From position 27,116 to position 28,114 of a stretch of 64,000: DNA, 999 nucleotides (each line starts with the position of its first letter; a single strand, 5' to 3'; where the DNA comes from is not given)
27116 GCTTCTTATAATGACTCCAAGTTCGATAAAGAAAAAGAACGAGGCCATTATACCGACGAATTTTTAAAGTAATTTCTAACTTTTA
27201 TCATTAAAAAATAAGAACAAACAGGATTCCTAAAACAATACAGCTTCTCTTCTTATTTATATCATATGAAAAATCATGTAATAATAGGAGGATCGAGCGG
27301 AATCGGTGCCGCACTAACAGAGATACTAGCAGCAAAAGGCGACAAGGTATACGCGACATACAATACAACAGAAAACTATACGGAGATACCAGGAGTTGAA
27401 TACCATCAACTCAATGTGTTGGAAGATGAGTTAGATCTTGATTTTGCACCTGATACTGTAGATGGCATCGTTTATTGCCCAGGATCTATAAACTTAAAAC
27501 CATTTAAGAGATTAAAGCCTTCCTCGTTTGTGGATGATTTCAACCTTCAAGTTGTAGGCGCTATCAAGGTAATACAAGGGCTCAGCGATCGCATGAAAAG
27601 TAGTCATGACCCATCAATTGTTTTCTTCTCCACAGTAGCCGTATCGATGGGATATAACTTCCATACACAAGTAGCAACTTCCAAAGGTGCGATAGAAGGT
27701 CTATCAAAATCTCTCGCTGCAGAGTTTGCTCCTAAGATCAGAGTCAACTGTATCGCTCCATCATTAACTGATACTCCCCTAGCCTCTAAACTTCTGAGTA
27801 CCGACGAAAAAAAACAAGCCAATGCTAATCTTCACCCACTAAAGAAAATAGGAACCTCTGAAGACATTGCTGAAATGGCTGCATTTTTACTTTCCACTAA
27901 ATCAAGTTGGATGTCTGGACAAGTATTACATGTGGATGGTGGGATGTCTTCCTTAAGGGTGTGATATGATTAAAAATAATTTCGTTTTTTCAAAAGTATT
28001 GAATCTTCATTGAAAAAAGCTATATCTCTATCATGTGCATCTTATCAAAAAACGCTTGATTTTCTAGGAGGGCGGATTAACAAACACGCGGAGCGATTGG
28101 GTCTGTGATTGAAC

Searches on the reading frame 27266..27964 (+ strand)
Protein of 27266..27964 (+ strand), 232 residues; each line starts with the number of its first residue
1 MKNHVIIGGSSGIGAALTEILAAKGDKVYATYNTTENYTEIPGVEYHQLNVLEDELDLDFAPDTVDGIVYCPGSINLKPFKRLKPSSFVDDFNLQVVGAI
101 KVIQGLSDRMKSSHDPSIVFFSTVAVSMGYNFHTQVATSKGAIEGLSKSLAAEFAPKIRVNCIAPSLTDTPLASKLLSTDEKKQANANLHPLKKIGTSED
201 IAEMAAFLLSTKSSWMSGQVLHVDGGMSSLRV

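Call 13: search_protein_families(library=pfam, proteins=[window:27266-27964:+])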
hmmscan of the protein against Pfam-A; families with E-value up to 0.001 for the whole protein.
window:27266-27964:+ (232 aa): 5 families
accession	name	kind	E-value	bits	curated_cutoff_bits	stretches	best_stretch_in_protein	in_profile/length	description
PF13561.12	adh_short_C2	-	2e-38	132.7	27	1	11-228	6-236/236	Enoyl-(Acyl carrier protein) reductase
PF00106.31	adh_short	-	2.8e-24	86.1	26.6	1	4-178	3-192/195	short chain dehydrogenase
PF23441.1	SDR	-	4.9e-06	26.6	27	1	133-227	160-255/258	SDR-like rossmann domain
PF08643.16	DUF1776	-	0.0002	21.3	25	1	76-163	104-194/294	Fungal family of unknown function (DUF1776)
PF08659.16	KR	-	0.00081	19.8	22.6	0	55-147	74-160/180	KR domain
